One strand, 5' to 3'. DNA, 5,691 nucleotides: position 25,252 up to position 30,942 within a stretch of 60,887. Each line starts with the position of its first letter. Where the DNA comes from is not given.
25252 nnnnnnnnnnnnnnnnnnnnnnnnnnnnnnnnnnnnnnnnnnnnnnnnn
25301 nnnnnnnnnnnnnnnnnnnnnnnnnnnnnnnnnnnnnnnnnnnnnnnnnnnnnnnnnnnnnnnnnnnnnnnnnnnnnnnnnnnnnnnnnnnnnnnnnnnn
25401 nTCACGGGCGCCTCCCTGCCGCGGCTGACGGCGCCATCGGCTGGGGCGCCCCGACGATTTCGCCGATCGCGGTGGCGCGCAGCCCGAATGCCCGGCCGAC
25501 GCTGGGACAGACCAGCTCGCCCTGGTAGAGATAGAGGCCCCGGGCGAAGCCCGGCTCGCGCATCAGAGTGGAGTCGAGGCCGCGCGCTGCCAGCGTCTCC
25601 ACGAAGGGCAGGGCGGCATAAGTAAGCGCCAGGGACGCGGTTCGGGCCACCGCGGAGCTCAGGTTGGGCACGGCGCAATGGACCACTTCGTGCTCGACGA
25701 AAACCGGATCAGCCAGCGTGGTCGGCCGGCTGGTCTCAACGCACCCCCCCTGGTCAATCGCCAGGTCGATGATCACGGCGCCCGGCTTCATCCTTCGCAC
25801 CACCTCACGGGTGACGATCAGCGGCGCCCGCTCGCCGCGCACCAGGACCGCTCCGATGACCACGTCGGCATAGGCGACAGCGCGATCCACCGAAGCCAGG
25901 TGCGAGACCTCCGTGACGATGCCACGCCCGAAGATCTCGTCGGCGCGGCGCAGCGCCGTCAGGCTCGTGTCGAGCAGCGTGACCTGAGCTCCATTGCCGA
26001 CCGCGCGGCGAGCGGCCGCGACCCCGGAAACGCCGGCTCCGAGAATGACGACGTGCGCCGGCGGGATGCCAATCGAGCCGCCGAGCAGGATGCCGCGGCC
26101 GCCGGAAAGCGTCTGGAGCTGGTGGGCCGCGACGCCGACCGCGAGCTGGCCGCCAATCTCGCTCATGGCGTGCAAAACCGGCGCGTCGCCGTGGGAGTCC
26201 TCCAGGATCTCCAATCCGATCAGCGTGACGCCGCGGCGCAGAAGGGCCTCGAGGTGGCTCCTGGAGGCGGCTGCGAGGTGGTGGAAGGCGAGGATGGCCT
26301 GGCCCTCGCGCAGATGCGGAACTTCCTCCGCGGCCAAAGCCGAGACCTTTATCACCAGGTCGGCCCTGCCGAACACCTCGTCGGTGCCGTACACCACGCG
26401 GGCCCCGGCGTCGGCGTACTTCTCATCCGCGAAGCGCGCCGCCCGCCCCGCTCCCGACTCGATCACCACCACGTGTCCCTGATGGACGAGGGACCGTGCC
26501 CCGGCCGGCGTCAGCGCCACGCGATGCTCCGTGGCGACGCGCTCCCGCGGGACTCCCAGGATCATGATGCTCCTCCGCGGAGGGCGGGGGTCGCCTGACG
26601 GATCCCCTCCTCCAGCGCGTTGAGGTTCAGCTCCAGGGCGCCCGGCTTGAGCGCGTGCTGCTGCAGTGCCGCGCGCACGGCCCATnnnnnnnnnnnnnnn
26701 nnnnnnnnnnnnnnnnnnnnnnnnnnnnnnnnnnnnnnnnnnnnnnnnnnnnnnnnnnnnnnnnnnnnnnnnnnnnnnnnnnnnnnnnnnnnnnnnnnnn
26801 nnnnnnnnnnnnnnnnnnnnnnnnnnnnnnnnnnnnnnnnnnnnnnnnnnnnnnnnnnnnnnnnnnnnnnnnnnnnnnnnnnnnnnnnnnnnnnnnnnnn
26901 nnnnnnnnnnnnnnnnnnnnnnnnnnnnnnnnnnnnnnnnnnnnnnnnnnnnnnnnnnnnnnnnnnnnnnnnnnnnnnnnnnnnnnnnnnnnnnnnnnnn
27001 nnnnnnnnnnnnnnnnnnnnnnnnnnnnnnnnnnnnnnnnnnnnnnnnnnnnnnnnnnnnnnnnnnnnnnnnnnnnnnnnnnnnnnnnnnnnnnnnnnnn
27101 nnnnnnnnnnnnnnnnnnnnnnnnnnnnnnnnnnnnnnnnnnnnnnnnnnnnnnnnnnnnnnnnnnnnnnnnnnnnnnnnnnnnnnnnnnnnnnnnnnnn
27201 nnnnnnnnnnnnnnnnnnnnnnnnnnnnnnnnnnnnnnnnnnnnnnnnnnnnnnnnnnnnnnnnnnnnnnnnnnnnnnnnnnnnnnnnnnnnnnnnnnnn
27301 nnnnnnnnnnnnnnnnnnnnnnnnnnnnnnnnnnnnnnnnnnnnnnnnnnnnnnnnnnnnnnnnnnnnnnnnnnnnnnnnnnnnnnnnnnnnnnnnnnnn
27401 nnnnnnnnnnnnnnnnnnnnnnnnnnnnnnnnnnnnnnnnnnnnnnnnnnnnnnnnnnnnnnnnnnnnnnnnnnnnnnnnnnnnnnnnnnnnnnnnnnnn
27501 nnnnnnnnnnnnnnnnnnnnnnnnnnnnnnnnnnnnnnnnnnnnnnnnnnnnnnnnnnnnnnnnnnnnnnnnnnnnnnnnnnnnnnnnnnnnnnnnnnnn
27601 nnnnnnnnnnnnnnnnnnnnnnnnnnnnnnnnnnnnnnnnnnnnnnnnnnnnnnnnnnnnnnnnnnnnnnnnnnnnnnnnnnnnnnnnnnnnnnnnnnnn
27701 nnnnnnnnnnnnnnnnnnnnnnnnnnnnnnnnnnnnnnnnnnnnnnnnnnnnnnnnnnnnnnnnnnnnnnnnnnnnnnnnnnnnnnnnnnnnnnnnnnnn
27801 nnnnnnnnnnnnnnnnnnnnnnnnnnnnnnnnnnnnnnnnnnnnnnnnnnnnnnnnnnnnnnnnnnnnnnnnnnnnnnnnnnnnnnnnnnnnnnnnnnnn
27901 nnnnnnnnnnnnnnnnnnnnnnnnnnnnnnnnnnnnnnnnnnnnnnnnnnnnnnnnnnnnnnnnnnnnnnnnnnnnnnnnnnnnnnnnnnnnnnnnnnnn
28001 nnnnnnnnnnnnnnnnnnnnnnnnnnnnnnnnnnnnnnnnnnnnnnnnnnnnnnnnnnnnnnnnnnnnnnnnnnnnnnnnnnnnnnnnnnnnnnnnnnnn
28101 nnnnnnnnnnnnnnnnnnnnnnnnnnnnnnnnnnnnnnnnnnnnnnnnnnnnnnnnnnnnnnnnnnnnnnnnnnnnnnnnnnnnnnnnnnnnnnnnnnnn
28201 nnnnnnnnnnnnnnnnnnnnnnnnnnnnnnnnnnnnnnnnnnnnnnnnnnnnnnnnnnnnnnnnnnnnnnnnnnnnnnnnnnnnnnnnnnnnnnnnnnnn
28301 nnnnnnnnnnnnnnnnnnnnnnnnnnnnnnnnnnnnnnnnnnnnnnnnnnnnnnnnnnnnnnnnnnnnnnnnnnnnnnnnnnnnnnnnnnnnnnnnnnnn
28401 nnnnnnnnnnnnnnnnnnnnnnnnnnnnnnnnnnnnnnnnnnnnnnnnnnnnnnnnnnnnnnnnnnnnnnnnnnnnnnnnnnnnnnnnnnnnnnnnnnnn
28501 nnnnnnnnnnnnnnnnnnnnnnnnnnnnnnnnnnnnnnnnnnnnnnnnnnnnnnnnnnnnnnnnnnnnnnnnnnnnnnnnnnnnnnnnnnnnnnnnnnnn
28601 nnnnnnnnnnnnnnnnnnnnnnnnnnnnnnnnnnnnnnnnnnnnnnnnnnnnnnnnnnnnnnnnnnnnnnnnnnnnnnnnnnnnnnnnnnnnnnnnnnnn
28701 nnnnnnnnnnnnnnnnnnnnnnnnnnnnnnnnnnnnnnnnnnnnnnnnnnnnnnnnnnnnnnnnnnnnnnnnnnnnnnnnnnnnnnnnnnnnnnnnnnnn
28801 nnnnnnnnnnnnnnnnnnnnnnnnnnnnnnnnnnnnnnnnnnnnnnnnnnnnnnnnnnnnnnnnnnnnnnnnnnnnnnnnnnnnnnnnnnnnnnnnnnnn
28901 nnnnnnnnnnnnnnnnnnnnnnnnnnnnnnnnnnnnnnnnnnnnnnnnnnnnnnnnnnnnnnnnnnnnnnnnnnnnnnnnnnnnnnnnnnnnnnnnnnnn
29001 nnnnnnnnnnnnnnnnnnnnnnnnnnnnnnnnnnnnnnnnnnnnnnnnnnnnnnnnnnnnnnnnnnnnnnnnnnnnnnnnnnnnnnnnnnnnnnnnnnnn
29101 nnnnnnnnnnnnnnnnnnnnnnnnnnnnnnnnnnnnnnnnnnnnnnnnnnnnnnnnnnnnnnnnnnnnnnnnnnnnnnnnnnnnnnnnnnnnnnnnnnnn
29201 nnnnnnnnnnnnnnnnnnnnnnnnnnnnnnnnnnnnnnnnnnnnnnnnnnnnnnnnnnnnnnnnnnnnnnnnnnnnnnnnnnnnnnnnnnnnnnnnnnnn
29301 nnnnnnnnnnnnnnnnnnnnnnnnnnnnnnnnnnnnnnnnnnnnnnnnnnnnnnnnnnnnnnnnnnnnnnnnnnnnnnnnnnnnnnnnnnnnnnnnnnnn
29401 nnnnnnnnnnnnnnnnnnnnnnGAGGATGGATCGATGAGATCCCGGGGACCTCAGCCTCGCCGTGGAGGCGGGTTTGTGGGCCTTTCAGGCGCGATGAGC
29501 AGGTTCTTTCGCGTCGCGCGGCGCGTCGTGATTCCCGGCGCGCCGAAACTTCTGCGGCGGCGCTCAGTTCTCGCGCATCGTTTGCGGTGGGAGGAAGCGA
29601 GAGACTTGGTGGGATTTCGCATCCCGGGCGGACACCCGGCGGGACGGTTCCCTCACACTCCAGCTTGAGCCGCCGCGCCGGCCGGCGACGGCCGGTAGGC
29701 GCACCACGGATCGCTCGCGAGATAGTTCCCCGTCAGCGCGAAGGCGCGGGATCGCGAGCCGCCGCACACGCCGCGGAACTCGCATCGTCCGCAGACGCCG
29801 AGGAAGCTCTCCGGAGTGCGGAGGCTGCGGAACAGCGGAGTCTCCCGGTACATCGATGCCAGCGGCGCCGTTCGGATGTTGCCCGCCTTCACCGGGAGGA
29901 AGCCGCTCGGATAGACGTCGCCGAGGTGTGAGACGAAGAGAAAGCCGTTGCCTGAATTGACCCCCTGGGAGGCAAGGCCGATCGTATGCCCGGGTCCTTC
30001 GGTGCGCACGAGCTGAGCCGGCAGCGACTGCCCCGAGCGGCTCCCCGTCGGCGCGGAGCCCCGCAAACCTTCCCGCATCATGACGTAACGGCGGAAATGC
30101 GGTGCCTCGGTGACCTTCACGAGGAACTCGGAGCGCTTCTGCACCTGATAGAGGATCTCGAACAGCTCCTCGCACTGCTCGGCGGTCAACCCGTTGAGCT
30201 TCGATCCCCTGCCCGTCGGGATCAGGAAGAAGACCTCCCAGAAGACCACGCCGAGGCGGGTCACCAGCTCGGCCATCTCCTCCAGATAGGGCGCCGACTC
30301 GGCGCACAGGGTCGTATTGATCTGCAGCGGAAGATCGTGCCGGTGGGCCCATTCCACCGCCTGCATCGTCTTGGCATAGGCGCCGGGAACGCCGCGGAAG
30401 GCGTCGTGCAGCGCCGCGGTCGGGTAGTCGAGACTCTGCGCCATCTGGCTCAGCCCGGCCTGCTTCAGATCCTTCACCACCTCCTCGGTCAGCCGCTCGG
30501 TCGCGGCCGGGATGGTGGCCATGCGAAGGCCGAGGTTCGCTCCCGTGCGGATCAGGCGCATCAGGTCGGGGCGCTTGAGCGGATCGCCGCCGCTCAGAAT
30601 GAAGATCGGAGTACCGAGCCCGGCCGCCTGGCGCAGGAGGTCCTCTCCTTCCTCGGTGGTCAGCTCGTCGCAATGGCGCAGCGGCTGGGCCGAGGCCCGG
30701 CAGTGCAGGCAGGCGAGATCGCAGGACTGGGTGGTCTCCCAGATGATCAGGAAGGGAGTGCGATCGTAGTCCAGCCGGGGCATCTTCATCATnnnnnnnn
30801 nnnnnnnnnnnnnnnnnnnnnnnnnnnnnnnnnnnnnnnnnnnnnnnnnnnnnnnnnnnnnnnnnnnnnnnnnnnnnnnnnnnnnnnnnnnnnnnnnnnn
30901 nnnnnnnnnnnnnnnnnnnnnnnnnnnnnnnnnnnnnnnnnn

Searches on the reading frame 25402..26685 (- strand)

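Call 31: search_protein_families(library=pfam, proteins=[window:25402-26685:-], max_evalue=0.001)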
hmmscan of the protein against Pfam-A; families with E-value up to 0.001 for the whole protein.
window:25402-26685:- (427 aa): 3 families
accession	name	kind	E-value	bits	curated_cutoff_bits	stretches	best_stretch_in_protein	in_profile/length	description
PF01262.27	AlaDh_PNT_C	-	3.5e-67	226.4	23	1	182-393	1-213/214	Alanine dehydrogenase/PNT, C-terminal domain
PF05222.21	AlaDh_PNT_N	-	7e-39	133.6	30.4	1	44-177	1-135/136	Alanine dehydrogenase/PNT, N-terminal domain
PF02826.25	2-Hacid_dh_C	-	6.8e-06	26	25.1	1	211-309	38-127/178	D-isomer specific 2-hydroxyacid dehydrogenase, NAD binding domain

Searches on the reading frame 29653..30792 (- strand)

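Call 31: search_protein_families(library=pfam, proteins=[window:29653-30792:-], max_evalue=0.001)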
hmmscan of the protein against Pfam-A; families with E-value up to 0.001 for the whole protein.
window:29653-30792:- (379 aa): 1 family
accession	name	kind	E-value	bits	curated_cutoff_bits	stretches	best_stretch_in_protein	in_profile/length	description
PF04055.27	Radical_SAM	-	1.5e-17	64.7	29.5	1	19-176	2-165/166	Radical SAM superfamily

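Call 75: search_protein_families(library=ncbifam, proteins=[window:29653-30792:-], max_evalue=0.001)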
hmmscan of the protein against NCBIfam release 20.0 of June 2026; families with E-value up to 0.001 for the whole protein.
window:29653-30792:- (379 aa): 43 families (the best 25 are shown)
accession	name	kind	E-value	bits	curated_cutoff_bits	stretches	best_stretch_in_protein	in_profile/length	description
TIGR04053.2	TIGR04053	equivalog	2.6e-134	448.1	395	1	8-368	2-366/366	TIGR04053 family radical SAM/SPASM domain-containing protein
TIGR04545.1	rSAM_ahbD_hemeb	equivalog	3.3e-95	319.4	500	1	15-368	1-339/339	heme b synthase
TIGR04055.1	rSAM_NirJ2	equivalog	1.4e-63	215.5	500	2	15-236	1-222/326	putative heme d1 biosynthesis radical SAM protein NirJ2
TIGR04546.1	rSAM_ahbC_deAc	equivalog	4e-42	144.4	650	2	9-199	35-222/390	12,18-didecarboxysiroheme deacetylase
TIGR04347.1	pseudo_SAM_Halo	equivalog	1.7e-39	136.2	525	2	14-204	38-226/390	TIGR04347 family pseudo-SAM/SPASM protein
TIGR04051.1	rSAM_NirJ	equivalog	1.9e-39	135.6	515.45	2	15-203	3-189/354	heme d1 biosynthesis radical SAM protein NirJ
TIGR04054.1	rSAM_NirJ1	equivalog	2.7e-36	125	650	2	15-212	37-234/387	putative heme d1 biosynthesis radical SAM protein NirJ1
TIGR02109.1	PQQ_syn_pqqE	equivalog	4e-33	114.8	381.35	2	12-183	5-175/358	pyrroloquinoline quinone biosynthesis protein PqqE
TIGR04303.1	GeoRSP_rSAM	equivalog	1.3e-29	103.8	400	2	12-182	3-169/325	GeoRSP system radical SAM/SPASM protein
TIGR03962.1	mycofact_rSAM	equivalog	2.3e-29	102.7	265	2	12-218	10-216/339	mycofactocin radical SAM maturase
TIGR03913.1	rad_SAM_trio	equivalog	6e-29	100.7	591.75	1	10-200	14-202/477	GDL motif peptide-associated radical SAM/SPASM maturase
NF045574.1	sacti_mat_StsB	exception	2.5e-28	99.2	625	2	18-195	100-274/466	StsB family radical SAM/SPASM domain sactipeptide maturase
NF050035.1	rSAM_WgK_link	exception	1.2e-27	96.9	650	2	8-227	3-222/367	radical SAM/SPASM peptide maturase WgkB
TIGR04103.1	rSAM_nif11_3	equivalog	1.8e-27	96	725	1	11-367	3-345/412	nif11-class peptide radical SAM maturase 3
TIGR04340.1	rSAM_ACGX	hypoth_equivalog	2.6e-21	76.2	400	2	14-194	3-186/341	radical SAM/SPASM domain protein, ACGX system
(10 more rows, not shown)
